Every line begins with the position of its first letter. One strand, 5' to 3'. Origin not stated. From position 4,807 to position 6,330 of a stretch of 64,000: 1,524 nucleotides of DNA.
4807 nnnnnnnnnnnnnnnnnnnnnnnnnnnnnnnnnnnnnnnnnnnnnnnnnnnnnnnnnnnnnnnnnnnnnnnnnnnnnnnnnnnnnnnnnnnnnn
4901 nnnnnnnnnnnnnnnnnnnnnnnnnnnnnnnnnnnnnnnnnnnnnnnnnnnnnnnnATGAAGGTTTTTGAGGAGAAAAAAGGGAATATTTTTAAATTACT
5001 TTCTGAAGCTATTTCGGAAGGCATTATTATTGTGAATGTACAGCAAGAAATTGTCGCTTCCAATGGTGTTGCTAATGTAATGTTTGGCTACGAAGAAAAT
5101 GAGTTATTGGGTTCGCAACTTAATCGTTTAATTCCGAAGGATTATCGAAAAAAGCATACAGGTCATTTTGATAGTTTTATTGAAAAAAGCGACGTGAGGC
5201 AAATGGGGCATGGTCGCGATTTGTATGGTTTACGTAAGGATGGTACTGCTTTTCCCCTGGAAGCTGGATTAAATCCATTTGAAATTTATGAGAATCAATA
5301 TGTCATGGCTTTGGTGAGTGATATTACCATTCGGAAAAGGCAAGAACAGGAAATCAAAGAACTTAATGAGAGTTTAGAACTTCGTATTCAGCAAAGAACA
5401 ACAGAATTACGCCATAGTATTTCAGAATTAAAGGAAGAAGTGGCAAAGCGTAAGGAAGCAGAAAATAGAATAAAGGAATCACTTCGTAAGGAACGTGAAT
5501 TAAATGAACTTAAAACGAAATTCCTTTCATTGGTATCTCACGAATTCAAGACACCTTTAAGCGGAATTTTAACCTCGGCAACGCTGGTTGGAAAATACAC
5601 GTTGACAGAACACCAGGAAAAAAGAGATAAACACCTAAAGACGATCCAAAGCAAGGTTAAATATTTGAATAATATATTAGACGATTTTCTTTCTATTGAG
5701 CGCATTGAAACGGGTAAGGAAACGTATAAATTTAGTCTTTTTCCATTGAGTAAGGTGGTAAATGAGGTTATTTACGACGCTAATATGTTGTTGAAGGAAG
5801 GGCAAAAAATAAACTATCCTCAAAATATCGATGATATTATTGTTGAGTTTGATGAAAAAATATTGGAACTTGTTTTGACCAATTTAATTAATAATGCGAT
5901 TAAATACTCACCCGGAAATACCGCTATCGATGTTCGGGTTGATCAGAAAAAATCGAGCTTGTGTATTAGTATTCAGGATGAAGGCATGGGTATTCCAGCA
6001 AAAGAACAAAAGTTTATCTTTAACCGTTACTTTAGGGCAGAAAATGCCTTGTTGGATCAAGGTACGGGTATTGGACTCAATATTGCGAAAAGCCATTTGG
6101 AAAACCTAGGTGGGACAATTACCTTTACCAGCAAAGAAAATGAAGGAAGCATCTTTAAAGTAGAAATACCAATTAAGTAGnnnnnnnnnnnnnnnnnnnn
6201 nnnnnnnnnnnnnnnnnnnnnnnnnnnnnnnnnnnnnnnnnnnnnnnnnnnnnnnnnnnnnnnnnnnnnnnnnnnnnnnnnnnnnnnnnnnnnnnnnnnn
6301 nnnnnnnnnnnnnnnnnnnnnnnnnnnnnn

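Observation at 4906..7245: FixL-like PAS kinase plus a REC::Crp/Fnr fusion regulator: a possible one-protein FixJ+FixK short circuit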

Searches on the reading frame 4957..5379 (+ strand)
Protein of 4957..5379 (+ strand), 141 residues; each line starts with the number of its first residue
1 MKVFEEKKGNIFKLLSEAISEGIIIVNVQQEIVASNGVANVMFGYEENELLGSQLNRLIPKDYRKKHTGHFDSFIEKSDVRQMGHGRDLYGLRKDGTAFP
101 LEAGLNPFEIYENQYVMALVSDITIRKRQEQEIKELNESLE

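Call 23: search_solved_structures(query=window:4957-5379:+, max_evalue=1, show_alignments=5)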
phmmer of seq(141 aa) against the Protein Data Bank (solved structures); distinct sequences matched with E-value up to 1: 27.
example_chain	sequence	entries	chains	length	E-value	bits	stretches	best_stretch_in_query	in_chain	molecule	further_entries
1d06_A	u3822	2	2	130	1.9e-12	50.7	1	17-123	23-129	nitrogen fixation regulatory protein fixL | FIXL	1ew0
2cmn_A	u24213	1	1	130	2.5e-12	50.3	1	17-136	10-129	SENSOR PROTEIN FIXL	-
1dp6_A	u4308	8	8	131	4.7e-12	49.4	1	17-136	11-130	FIXL PROTEIN | SENSOR PROTEIN FIXL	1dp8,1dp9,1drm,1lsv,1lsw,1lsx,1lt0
8js5_A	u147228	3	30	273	8.2e-12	48.6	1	17-139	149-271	Sensor protein FixL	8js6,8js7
9cdr_A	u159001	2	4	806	9.2e-12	48.5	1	12-136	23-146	Oxygen sensor protein DosP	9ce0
1xj4_A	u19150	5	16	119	1.4e-11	47.9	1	21-136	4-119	Sensor protein fixL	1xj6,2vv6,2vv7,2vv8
9cmf_A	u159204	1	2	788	1.4e-11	47.9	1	19-136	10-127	Oxygen sensor protein DosP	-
1xj2_A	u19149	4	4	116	2.3e-11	47.2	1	33-136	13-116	Sensor protein fixL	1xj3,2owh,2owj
1v9y_A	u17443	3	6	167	2.9e-11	46.9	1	12-136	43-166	Heme pas sensor protein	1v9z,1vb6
1y28_A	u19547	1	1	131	3.3e-11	46.7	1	17-136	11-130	Sensor protein fixL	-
9bgv_A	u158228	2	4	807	6.5e-11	45.7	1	12-136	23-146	Oxygen sensor protein DosP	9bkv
9clo_A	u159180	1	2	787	9.8e-11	45.2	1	19-136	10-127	Oxygen sensor protein DosP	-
1s66_L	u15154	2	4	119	1.8e-09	41.1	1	13-123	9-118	Hypothetical protein yddU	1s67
10jx_A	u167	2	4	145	1.6e-07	34.8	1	17-108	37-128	Multi-sensor signal transduction histidine kinase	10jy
2pr5_A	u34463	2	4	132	9.9e-05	25.7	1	32-134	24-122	Blue-light photoreceptor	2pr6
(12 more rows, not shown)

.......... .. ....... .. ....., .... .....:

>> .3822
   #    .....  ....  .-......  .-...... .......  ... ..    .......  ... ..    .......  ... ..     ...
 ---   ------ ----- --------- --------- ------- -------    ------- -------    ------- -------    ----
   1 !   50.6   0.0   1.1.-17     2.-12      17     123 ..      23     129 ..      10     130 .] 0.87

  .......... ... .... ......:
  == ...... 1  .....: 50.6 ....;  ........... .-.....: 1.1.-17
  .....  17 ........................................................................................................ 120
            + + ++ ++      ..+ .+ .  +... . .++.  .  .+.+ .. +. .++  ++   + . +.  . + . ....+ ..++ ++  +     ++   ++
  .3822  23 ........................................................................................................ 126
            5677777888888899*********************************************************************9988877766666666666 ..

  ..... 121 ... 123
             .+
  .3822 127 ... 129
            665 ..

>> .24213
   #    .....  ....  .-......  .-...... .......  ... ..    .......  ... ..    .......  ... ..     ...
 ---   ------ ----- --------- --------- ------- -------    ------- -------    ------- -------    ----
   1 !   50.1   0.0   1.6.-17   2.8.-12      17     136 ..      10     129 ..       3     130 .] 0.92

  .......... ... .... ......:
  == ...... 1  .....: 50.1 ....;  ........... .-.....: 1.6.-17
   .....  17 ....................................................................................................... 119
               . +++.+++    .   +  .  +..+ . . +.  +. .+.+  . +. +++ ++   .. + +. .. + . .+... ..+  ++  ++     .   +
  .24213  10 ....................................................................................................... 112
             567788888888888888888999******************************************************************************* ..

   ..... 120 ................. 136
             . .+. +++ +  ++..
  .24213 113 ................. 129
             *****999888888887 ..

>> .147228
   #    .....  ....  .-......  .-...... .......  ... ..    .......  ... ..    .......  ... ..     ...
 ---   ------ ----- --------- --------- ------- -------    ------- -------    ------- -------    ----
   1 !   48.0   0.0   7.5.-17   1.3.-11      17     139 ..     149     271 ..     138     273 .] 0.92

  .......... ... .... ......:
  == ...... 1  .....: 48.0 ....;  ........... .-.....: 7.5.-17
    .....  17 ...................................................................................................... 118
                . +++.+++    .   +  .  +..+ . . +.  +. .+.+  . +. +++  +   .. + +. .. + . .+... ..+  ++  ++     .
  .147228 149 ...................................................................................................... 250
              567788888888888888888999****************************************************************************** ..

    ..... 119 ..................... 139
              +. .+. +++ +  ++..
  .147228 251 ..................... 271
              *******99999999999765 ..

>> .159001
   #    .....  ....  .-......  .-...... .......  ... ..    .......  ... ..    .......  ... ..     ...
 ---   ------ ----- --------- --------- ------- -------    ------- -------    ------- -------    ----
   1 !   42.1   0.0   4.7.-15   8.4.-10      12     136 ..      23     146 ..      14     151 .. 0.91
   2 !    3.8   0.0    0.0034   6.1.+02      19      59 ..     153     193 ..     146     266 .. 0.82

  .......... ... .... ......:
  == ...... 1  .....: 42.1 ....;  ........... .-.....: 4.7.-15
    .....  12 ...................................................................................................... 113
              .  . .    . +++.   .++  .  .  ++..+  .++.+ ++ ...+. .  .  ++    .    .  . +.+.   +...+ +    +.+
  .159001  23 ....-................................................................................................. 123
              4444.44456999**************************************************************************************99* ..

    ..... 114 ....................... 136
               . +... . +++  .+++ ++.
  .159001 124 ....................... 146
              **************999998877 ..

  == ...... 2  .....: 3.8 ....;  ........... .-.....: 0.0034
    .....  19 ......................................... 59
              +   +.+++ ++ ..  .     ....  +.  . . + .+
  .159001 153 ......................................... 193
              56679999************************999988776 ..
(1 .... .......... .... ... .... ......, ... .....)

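Call 38: find_homologous_proteins(query=window:4957-5379:+, max_evalue=0.00001)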
Query seq(141 aa) (141 aa): 38 proteins with E <= 0.00001 among 47 candidates.
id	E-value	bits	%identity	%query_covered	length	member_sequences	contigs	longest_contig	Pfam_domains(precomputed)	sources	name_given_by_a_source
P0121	1.3e-66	241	80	100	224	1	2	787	PF13426.14,PF00512.32,PF00989.32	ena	-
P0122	2.8e-66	239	81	100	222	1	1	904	PF13426.14,PF00989.32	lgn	-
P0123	2.1e-55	204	70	100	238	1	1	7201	PF13426.14,PF00512.32,PF00989.32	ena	-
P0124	3.5e-55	204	71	100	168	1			PF13426.14,PF08448.17,PF00989.32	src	-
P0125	5.0e-55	203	69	100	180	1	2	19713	PF13426.14,PF08448.17,PF00989.32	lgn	-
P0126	2.3e-53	198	68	100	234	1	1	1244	PF13426.14,PF00989.32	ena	-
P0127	2.3e-51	191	65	100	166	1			PF13426.14,PF08448.17,PF00989.32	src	-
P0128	2.8e-51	191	69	92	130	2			PF13426.14,PF12860.14,PF08448.17,PF00989.32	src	-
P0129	2.2e-49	185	63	100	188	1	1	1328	PF13426.14,PF24820.2,PF08448.17,PF00989.32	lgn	-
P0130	2.8e-49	184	65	100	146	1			PF13426.14,PF08448.17,PF00989.32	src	-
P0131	3.6e-49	184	82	71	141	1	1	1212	PF13426.14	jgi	jgi:PAS domain S-box-containing protein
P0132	9.6e-47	176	60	99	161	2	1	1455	PF13426.14,PF24820.2,PF08448.17,PF00989.32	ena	-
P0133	1.1e-46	176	63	95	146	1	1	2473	PF13426.14,PF12860.14,PF08448.17,PF00989.32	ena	-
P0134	1.6e-46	176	63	94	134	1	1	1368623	PF13426.14,PF08448.17,PF00989.32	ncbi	-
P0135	4.7e-45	171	65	91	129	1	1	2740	PF13426.14,PF00989.32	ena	-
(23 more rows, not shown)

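Call 44: predict_structure(alignment_id=A1)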
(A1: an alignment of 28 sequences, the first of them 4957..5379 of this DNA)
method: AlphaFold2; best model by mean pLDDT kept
length: 141 residues; sequences in the alignment: 28
mean_pLDDT: 82.6   pTM: 0.73
mean pLDDT of the five models: 82.6, 80.8, 78.6, 73.2, 73.2
residues with pLDDT >= 90: 56; 70-90: 63; 50-70: 15; < 50: 7
segments of 3 or more residues with pLDDT < 50: 4-8
pLDDT, mean of each block of 10 residues (from residue 1): 48 79 93 93 93 91 71 71 72 93 89 90 88 86 66
secondary structure, 60 per line:
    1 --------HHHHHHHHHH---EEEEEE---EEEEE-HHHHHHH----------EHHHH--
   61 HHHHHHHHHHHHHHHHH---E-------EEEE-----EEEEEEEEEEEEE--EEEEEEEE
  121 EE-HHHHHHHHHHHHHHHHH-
elements in order: H9-18 E22-27 E31-35 H37-43 H55-58 H61-77 E89-92 E98-110 E113-122 H124-140

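Call 47: fold_search(model_id=the predicted structure, library=pdb)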
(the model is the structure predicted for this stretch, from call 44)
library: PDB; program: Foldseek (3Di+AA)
matches with E <= 10: 1534; with E <= 0.001: 585
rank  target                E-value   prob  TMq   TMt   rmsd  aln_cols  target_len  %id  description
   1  8js5_G                6.2e-11  1.00  0.85  0.50   2.3       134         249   25  Dimeric PAS domains of oxygen sensor FixL with ferric unliganded heme (released 2024-06-26)
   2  8js5_A                1.2e-10  1.00  0.85  0.49   2.3       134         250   25  Dimeric PAS domains of oxygen sensor FixL with ferric unliganded heme (released 2024-06-26)
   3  1vb6_A                1.8e-10  1.00  0.69  0.84   2.4       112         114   28  Crystal Structure of the heme PAS sensor domain of Ec DOS (oxygen-bound form) (released 2005-04-19)
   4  1s66_U                1.8e-10  1.00  0.69  0.83   2.4       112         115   28  Crystal structure of heme domain of direct oxygen sensor from E. coli (released 2004-06-22)
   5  8js5_F                2.1e-10  1.00  0.84  0.49   2.4       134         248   25  Dimeric PAS domains of oxygen sensor FixL with ferric unliganded heme (released 2024-06-26)
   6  8js5_B                2.1e-10  1.00  0.83  0.48   2.4       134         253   25  Dimeric PAS domains of oxygen sensor FixL with ferric unliganded heme (released 2024-06-26)
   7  4gcz_B                2.3e-10  1.00  0.78  0.31   4.5       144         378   23  Structure of a blue-light photoreceptor (released 2013-06-19)
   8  1drm                  2.5e-10  1.00  0.73  0.85   2.6       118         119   27  CRYSTAL STRUCTURE OF THE LIGAND FREE BJFIXL HEME DOMAIN (released 2000-01-24)
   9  8js5_C                2.8e-10  1.00  0.82  0.47   2.4       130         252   25  Dimeric PAS domains of oxygen sensor FixL with ferric unliganded heme (released 2024-06-26)
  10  9bkv_A                2.8e-10  1.00  0.82  0.16   2.2       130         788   25  DosP R97A bent form (released 2024-11-20)
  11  9bgv_A                3.6e-10  1.00  0.79  0.16   2.5       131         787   25  DosP R97A straight form (released 2024-11-20)
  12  8js6_E                3.8e-10  1.00  0.80  0.47   2.6       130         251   25  Dimeric PAS domains of oxygen sensor FixL in complex with cyanide-bound ferric heme (released 2024-06-26)
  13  4gcz_A                4.3e-10  1.00  0.78  0.32   2.5       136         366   23  Structure of a blue-light photoreceptor (released 2013-06-19)
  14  10jx_B                4.8e-10  1.00  0.73  0.72   3.4       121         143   24  Crystal structure of heme binding PAS domain from one component transcription factor, FG214 (released 2026-03-25)
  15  1s66_L                5.4e-10  1.00  0.67  0.78   2.9       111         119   28  Crystal structure of heme domain of direct oxygen sensor from E. coli (released 2004-06-22)
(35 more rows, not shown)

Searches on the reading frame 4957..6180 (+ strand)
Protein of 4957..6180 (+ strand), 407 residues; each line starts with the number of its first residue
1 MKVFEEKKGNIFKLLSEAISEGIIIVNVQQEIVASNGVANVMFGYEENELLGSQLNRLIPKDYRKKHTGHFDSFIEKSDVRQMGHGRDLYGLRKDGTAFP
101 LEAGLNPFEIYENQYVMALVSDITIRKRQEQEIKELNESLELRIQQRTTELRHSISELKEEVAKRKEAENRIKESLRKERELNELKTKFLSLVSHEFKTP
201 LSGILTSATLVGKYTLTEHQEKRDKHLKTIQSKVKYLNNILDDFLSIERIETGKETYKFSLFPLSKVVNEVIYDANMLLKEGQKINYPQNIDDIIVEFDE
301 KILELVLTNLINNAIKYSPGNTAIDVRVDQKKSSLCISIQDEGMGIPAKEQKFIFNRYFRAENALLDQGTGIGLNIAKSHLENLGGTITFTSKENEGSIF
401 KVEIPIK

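Call 3: search_protein_families(library=pfam, proteins=[window:4957-6180:+], max_evalue=0.01)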
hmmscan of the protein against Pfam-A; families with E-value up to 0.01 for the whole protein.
window:4957-6180:+ (407 aa): 9 families
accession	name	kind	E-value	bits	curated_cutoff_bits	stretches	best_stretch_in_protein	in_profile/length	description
PF02518.31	HATPase_c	-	1.5e-23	83.8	26.4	1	299-406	2-109/111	Histidine kinase-, DNA gyrase B-, and HSP90-like ATPase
PF00512.31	HisKA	-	2.9e-13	50.1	26.9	1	186-253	2-66/66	His Kinase A (phospho-acceptor) domain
PF00989.32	PAS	-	1.1e-08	35.5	22.6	1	15-119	6-109/113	PAS fold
PF13426.13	PAS_9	-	3.1e-08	34.3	27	1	21-124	2-102/103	PAS domain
PF14501.12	HATPase_c_5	-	8.3e-05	22.9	22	1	305-404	8-101/102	GHKL domain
PF13589.12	HATPase_c_3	-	0.005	17.3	25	0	304-356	4-55/137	Histidine kinase-, DNA gyrase B-, and HSP90-like ATPase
PF24820.1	Diguanyl_cycl_sensor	-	0.0057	17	28.1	0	17-88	3-75/109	Diguanylate cyclase-like sensor domain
PF08448.16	PAS_4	-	0.0083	16.8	23.1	0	17-127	2-109/110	PAS fold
PF13581.12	HATPase_c_2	-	0.009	16.5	27.4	0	303-372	32-102/127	Histidine kinase-like ATPase domain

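Call 4: search_protein_families(library=ncbifam, proteins=[window:4957-6180:+], max_evalue=0.01)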
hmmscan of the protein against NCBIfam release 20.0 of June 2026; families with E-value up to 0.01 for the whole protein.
window:4957-6180:+ (407 aa): 89 families (the best 25 are shown)
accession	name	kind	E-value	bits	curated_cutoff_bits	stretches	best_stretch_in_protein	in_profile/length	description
NF047874.1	MASE3_PAS_HK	subfamily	2.4e-55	188.5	560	1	6-406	261-625/655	MASE3 domain-containing sensor histidine kinase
NF045595.1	HK_scytonemin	equivalog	4.4e-49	167.4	865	1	161-406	390-635/637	scytonemin biosynthesis sensor histidine kinase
TIGR02956.1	TMAO_torS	equivalog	4.3e-47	160.8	676.5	1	127-406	412-682/967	TMAO reductase system sensor histidine kinase/response regulator TorS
NF046044.1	PnpS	equivalog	7e-46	157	400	1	176-405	160-390/390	two-component system histidine kinase PnpS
TIGR02966.1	phoR_proteo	equivalog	2.4e-43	148.5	334.2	1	173-403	101-332/333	phosphate regulon sensor histidine kinase PhoR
NF033092.0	HK_WalK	equivalog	6.5e-42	143.9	725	1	131-406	316-594/594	cell wall metabolism sensor histidine kinase WalK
NF008302.0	PRK11091.1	equivalog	4.5e-36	124.3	838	1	185-406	282-505/779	aerobic respiration two-component sensor histidine kinase ArcB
NF040691.1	MtrAB_MtrB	equivalog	7.7e-36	124.2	450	1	171-405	256-491/507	MtrAB system histidine kinase MtrB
NF047465.1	hybrid_HK_LvrA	exception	2.4e-34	118.5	1200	1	128-407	144-423/819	hybrid histidine kinase/response regulator LvrA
NF045911.1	TCSHisKinNblS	equivalog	3.9e-34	118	1000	1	15-405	271-619/621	two-component system sensor histidine kinase NblS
NF041831.1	NO_HK_NahK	exception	1.1e-33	116.2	1500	1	116-406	424-711/854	hybrid sensor histidine kinase/response regulator NahK/ErcS'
NF041735.1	hist_kin_RppB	equivalog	2e-33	115.9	400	1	188-405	218-438/438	two-component system sensor histidine kinase RppB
NF041947.1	LuxQ_Vibrio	equivalog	2.3e-33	115.1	1200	1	160-407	446-697/843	quorum-sensing autoinducer 2 sensor kinase/phosphatase LuxQ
NF041880.1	EPS_EpsF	equivalog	5.9e-33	114.1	900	1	179-405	267-492/492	response regulator EpsF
NF008468.0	PRK11360.1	equivalog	2e-32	112.3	646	2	169-407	380-609/616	two-component system sensor histidine kinase AtoS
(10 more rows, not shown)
